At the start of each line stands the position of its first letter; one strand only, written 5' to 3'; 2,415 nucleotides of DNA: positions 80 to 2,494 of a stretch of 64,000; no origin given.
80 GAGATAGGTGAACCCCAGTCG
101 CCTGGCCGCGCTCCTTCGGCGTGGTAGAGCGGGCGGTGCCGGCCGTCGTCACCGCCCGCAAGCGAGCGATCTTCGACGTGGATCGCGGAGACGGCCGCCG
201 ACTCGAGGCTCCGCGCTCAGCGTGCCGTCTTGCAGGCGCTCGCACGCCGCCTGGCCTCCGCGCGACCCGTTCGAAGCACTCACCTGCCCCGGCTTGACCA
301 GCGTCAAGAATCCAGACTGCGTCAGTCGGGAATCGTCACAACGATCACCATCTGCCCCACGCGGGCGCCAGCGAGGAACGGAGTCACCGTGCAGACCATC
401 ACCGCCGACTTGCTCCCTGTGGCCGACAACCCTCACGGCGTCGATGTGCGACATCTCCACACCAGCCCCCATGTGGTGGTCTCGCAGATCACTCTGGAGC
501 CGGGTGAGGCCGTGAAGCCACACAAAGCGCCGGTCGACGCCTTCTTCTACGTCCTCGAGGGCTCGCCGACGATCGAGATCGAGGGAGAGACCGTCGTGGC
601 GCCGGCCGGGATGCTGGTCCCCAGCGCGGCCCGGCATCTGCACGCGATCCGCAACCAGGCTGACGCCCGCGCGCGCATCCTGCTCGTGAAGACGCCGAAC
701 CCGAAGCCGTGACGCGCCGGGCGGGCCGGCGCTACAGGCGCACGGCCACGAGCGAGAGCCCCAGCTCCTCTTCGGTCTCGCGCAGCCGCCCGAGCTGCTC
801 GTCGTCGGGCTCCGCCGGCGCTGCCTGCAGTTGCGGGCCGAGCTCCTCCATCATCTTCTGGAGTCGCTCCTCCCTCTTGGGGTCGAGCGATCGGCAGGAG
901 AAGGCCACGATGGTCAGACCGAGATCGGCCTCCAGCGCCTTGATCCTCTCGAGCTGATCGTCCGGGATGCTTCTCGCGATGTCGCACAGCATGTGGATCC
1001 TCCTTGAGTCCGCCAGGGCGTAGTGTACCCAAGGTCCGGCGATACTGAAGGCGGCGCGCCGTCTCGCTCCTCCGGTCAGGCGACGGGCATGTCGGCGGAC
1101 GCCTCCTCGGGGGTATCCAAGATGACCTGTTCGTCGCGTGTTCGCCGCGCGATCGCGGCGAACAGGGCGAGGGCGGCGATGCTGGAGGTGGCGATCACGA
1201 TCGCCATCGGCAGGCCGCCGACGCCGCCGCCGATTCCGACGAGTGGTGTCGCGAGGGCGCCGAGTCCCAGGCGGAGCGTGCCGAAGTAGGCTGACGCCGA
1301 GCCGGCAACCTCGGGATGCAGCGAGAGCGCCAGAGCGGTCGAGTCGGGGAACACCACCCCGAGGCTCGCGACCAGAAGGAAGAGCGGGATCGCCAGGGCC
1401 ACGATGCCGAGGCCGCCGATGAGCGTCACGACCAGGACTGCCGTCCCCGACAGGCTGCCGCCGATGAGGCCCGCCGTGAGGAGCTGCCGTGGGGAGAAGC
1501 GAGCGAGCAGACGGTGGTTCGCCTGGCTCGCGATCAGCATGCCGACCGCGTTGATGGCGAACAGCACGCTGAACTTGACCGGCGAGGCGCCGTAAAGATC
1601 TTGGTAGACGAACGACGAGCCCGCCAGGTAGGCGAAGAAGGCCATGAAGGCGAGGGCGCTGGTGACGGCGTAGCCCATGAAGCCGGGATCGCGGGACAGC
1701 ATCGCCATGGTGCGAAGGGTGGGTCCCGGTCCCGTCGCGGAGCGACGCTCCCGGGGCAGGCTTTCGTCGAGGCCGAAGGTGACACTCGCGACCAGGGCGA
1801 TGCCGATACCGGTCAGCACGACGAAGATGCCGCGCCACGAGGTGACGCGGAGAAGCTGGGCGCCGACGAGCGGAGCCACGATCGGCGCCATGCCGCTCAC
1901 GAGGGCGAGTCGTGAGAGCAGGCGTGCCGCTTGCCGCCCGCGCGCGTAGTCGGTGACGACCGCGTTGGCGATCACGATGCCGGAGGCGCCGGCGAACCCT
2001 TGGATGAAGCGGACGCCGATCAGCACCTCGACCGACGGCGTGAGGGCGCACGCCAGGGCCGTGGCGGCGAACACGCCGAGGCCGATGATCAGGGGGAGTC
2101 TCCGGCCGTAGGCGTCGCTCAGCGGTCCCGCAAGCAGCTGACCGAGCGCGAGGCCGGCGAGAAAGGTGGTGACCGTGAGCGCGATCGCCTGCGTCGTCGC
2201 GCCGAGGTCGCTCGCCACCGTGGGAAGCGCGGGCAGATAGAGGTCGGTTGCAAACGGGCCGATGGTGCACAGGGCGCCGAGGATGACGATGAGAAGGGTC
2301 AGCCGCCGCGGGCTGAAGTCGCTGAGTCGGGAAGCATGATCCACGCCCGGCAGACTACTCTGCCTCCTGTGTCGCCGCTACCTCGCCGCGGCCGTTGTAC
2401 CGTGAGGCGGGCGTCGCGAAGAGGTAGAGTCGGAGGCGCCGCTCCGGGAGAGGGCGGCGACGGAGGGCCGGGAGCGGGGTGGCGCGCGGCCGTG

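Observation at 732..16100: Unrecognised three-copy small-protein family (MLC N-terminus, tandem helix-strand repeats) around a redox gene cluster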

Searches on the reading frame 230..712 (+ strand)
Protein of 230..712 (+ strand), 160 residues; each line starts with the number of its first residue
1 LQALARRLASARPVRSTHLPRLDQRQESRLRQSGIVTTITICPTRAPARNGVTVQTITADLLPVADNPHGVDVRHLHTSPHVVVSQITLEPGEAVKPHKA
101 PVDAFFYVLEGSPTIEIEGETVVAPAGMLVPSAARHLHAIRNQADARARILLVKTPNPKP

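Call 56: search_protein_families(library=pfam, proteins=[window:230-712:+], max_evalue=0.01)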
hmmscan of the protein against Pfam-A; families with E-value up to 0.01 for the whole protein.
window:230-712:+ (160 aa): 3 families
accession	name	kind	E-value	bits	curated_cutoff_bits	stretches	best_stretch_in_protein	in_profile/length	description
PF07883.17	Cupin_2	-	1e-11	44.8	27.2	1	87-153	3-69/70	Cupin domain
PF12973.13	Cupin_7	-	0.00013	22.2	27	1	52-139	4-86/105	ChrR Cupin-like domain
PF05726.19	Pirin_C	-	0.0039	18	27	1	86-153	3-67/103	Pirin C-terminal cupin domain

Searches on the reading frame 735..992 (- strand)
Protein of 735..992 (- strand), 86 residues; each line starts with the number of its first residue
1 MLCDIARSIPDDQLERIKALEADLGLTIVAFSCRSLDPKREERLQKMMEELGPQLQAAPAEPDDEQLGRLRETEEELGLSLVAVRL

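Call 4: search_protein_families(library=pfam, proteins=[window:735-992:-], max_evalue=10)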
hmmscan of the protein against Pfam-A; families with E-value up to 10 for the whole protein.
seq(86 aa): 1 family
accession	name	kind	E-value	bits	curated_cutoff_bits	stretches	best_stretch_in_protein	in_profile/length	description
PF01244.27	Peptidase_M19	-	0.039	13.5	26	1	2-50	208-253/319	Membrane dipeptidase (Peptidase family M19)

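Call 5: search_protein_families(library=ncbifam, proteins=[window:735-992:-], max_evalue=10)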
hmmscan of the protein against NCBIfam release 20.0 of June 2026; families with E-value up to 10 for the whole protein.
seq(86 aa): 2 families
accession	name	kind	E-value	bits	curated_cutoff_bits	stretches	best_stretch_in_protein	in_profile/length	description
NF003560.1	PRK05244.1-1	equivalog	0.071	13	90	0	41-80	111-152/156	Der GTPase-activating protein YihI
NF050181.1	TA_anti_VapB_Myco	equivalog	0.12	12.9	60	1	7-48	7-48/72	type II toxin-antitoxin system VapB family antitoxin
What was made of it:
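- On CooT-type CODH nickel chaperone: No Pfam or NCBIfam hit (calls 4, 5).
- Closest known: CooT. Different: No Pfam or NCBIfam match (calls 4, 5).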

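Call 49: list_cluster_members(proteins=[window:735-992:-, window:15903-16097:+, P0073, P0059, P0104, P0128, P0054, P0063, P0139, P0181])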
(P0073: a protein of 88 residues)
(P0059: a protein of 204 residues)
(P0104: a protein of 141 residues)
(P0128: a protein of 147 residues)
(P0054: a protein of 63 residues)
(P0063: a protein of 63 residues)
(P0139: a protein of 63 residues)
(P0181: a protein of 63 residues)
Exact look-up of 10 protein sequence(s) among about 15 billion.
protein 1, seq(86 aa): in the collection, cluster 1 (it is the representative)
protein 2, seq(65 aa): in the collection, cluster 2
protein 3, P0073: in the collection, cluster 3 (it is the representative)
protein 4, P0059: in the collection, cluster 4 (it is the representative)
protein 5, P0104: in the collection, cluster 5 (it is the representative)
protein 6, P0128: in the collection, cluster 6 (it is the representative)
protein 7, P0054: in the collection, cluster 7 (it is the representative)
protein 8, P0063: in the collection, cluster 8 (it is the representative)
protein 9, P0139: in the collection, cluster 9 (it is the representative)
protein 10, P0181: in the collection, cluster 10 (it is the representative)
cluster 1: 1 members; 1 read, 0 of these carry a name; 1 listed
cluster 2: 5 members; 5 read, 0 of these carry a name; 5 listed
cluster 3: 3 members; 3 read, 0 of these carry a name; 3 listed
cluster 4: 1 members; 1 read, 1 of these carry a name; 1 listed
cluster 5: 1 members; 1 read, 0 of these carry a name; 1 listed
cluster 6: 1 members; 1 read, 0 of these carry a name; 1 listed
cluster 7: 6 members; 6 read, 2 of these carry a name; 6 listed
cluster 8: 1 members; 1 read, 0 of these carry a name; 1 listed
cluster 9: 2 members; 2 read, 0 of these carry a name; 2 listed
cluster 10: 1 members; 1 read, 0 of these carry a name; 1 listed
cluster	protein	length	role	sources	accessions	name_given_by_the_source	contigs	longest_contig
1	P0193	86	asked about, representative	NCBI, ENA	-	-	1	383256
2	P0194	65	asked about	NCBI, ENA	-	-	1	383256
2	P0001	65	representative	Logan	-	-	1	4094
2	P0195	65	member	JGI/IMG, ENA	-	-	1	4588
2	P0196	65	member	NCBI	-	-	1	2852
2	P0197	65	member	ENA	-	-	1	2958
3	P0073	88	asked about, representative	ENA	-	-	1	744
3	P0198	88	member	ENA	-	-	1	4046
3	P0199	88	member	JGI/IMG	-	-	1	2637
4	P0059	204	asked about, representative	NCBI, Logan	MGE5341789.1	MAG: hypothetical protein ACM3SY_09960 [Candidatus Omnitrophota bacterium]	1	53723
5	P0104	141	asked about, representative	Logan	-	-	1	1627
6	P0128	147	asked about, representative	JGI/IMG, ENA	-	-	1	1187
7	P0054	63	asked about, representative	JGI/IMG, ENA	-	-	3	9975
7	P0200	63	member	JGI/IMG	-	hypothetical protein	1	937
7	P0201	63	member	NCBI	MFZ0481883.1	MAG: hypothetical protein WAL93_00690 [Desulfobacterales bacterium]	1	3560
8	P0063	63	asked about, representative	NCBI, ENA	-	-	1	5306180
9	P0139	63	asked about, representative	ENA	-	-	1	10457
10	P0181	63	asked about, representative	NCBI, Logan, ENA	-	-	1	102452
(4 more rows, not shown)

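Call 50: find_homologous_proteins(query=window:735-992:-, max_evalue=0.001)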
Query seq(86 aa) (86 aa): 223 proteins with E <= 0.001 among 227 candidates; the best 120 are listed.
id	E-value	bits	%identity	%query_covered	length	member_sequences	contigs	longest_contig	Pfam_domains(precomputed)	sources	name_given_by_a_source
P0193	4.6e-46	172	100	100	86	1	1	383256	-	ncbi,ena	-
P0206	9.3e-43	161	95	99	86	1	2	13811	-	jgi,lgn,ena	-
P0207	9.4e-42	158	93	99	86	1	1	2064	-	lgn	-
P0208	1.5e-40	154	87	99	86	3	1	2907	-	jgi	jgi:hypothetical protein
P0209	1.5e-40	154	87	99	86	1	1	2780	-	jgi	-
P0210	2.1e-39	151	85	99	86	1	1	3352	-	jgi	jgi:hypothetical protein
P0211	1.6e-38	148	85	99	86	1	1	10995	-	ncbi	-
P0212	2.0e-37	144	84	99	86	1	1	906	-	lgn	-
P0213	1.7e-36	141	82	99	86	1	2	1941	-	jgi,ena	-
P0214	1.9e-36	141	82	99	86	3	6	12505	-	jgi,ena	-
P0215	3.5e-36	140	82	99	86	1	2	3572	-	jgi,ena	-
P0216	2.0e-35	138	79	99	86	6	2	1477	-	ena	-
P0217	2.1e-35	138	80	99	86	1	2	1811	-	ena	-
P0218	2.3e-35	138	80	99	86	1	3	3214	-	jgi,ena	-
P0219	2.5e-35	138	80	99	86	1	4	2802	-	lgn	-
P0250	1.0e-33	132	78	99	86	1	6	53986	-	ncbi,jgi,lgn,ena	-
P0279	8.7e-33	130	74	100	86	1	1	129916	-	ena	-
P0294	2.2e-32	128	76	98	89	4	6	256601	-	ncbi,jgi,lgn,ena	jgi:hypothetical protein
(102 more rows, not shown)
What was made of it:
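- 732..992 (-): Copy 1: intact 86-aa gene with three units (MLCDIAR.............), a member of the 86-89 aa subfamily. There are 223+ homologous clusters, nearly all 86-89 aa (call 50).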

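Call 51: find_encoding_contigs(protein=P0294, flank=6000, max_places=4)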
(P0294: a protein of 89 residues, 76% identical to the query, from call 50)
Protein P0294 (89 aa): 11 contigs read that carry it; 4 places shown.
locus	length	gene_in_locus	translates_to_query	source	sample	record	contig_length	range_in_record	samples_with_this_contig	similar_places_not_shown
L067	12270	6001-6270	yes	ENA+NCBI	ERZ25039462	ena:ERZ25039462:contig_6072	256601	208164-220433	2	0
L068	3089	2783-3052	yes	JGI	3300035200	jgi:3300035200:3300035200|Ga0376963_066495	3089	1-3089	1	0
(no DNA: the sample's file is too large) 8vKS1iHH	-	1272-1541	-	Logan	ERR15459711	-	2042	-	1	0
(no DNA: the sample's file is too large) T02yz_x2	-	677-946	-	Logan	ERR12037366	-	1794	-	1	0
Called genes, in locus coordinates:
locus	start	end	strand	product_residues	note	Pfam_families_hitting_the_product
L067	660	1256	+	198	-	-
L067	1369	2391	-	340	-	PF03575:Peptidase_S51 (weak)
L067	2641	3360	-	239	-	-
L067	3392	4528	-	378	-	PF13528:Glyco_trans_1_3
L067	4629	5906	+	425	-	PF00083:Sugar_tr, PF07690:MFS_1, PF06609:TRI12 (weak)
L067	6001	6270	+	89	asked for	-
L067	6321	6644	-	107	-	PF07883:Cupin_2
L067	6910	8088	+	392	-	PF13433:Peripla_BP_5 (weak), PF13458:Peripla_BP_6, PF01094:ANF_receptor, PF13433:Peripla_BP_5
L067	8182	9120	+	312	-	PF02653:BPD_transp_2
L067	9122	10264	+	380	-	PF02653:BPD_transp_2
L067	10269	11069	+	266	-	PF13476:AAA_23 (weak), PF00005:ABC_tran, PF13304:AAA_21 (faint), PF12399:BCA_ABC_TP_C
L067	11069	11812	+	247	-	PF13555:AAA_29 (faint), PF00005:ABC_tran, PF13304:AAA_21 (faint)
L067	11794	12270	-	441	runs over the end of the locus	PF00501:AMP-binding, PF14535:AMP-binding_C_2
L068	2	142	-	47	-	?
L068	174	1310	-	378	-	PF13528:Glyco_trans_1_3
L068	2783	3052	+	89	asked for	-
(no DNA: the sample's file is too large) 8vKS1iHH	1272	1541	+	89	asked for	-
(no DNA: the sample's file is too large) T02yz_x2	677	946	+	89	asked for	-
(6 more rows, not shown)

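Call 52: find_encoding_contigs(protein=P0279, flank=6000, max_places=2)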
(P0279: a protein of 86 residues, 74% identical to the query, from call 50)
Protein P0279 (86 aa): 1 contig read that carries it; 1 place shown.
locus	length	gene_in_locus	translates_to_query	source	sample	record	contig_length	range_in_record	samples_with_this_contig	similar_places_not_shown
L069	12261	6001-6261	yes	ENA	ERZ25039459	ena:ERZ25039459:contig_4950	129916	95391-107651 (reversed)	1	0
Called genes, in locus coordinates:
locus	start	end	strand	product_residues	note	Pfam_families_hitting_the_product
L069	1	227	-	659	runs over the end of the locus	PF00664:ABC_membrane, PF00005:ABC_tran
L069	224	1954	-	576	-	PF00664:ABC_membrane, PF00005:ABC_tran, PF02463:SMC_N (faint)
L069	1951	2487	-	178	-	PF13545:HTH_Crp_2 (weak), PF01047:MarR, PF12802:MarR_2, PF01325:Fe_dep_repress (weak), PF13412:HTH_24 (weak)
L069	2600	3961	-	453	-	PF00202:Aminotran_3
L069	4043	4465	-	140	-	PF21619:DUF6855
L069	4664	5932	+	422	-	PF00083:Sugar_tr, PF07690:MFS_1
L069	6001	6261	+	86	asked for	-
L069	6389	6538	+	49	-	-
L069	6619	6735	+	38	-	-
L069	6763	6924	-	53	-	PF09723:Zn_ribbon_8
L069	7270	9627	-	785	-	PF27503:Rv3811_N (weak), PF01510:Amidase_2, PF13585:CHU_C (faint), PF13860:FlgD_ig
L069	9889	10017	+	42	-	-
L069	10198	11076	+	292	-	PF01094:ANF_receptor, PF13458:Peripla_BP_6, PF13433:Peripla_BP_5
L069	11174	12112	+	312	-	PF02653:BPD_transp_2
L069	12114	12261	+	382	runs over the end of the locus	PF02653:BPD_transp_2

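Call 53: find_encoding_contigs(protein=P0250, flank=6000, max_places=3)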
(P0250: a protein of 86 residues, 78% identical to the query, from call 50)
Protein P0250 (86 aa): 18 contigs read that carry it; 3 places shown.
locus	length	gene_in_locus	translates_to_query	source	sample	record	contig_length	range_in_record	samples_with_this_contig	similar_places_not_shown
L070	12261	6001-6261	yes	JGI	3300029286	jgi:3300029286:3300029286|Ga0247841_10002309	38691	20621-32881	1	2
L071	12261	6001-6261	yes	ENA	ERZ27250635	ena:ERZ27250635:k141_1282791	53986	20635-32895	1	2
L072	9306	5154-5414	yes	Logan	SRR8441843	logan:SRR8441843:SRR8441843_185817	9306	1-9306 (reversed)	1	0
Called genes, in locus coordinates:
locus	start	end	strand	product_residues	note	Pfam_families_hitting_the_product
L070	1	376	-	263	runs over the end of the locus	PF14870:PSII_BNR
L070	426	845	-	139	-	PF21619:DUF6855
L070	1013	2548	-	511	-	PF01266:DAO (weak), PF13450:NAD_binding_8, PF01593:Amino_oxidase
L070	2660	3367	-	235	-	-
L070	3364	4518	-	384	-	PF13528:Glyco_trans_1_3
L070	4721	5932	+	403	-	PF00083:Sugar_tr, PF07690:MFS_1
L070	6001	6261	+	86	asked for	-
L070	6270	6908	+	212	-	PF01209:Ubie_methyltran, PF00891:Methyltransf_2, PF13489:Methyltransf_23, PF02353:CMAS (weak), PF13847:Methyltransf_31, PF08241:Methyltransf_11, PF08242:Methyltransf_12, PF13649:Methyltransf_25, +2 more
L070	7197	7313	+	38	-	-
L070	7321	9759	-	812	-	PF27503:Rv3811_N (weak), PF01510:Amidase_2, PF00630:Filamin (faint), PF13585:CHU_C (faint), PF13860:FlgD_ig (weak), PF19077:Big_13 (faint), PF13860:FlgD_ig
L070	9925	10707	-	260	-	-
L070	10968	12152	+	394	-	PF13433:Peripla_BP_5 (weak), PF13458:Peripla_BP_6, PF01094:ANF_receptor, PF13433:Peripla_BP_5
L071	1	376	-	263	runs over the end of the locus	PF14870:PSII_BNR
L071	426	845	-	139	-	PF21619:DUF6855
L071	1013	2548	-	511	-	PF01266:DAO (weak), PF13450:NAD_binding_8, PF01593:Amino_oxidase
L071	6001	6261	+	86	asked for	-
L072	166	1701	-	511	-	PF01266:DAO (weak), PF13450:NAD_binding_8, PF01593:Amino_oxidase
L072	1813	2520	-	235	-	-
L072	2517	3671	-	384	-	PF13528:Glyco_trans_1_3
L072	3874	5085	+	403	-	PF00083:Sugar_tr, PF07690:MFS_1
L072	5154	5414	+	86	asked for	-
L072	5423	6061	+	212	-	PF01209:Ubie_methyltran, PF00891:Methyltransf_2, PF13489:Methyltransf_23, PF02353:CMAS (weak), PF13847:Methyltransf_31, PF08241:Methyltransf_11, PF08242:Methyltransf_12, PF13649:Methyltransf_25, +2 more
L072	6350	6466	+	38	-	-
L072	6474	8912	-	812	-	PF27503:Rv3811_N (weak), PF01510:Amidase_2, PF00630:Filamin (faint), PF13585:CHU_C (faint), PF13860:FlgD_ig (weak), PF19077:Big_13 (faint), PF13860:FlgD_ig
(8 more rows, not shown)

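Call 75: search_protein_families(library=padloc, proteins=[window:735-992:-], max_evalue=1)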
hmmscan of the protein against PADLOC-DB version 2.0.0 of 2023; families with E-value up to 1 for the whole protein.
seq(86 aa): 0 families

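Call 76: search_protein_families(library=phrogs, proteins=[window:735-992:-], max_evalue=1)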
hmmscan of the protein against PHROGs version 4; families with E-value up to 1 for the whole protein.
seq(86 aa): 1 family
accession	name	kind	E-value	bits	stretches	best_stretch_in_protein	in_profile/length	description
phrog_16857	-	unknown function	0.23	12.1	1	44-70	14-40/45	-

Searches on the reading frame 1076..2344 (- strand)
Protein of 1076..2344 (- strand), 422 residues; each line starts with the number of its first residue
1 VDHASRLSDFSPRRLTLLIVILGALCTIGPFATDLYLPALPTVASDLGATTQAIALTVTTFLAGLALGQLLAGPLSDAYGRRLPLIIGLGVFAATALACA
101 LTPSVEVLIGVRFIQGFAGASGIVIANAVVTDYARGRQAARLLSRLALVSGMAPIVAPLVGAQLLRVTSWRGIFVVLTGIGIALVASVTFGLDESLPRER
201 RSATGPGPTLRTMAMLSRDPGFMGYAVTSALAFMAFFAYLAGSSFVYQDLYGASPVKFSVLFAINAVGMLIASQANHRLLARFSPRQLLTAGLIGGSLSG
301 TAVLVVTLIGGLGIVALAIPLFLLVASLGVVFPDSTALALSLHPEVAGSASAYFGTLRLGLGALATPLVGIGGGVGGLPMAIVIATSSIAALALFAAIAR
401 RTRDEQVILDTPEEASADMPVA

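Call 56: search_protein_families(library=pfam, proteins=[window:1076-2344:-], max_evalue=0.01)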
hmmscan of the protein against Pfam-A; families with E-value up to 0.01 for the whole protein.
window:1076-2344:- (422 aa): 3 families
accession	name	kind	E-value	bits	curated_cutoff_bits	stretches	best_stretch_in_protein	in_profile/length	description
PF07690.21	MFS_1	-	9.9e-44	150.1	33.4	1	31-365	10-346/347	Major Facilitator Superfamily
PF00083.30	Sugar_tr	-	1e-10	41.6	22.3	1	47-195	41-194/452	Sugar (and other) transporter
PF12832.13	MFS_1_like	-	1.5e-05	24.7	25.2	1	47-295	29-286/373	MFS_1 like family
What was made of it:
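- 1076..2344 (-): MFS_1 transporter gene, 83 nt upstream of copy 1 on the same strand; the conserved syntenic partner of the 86-aa subfamily. Pfam MFS_1 E = 1e-43 (call 56).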
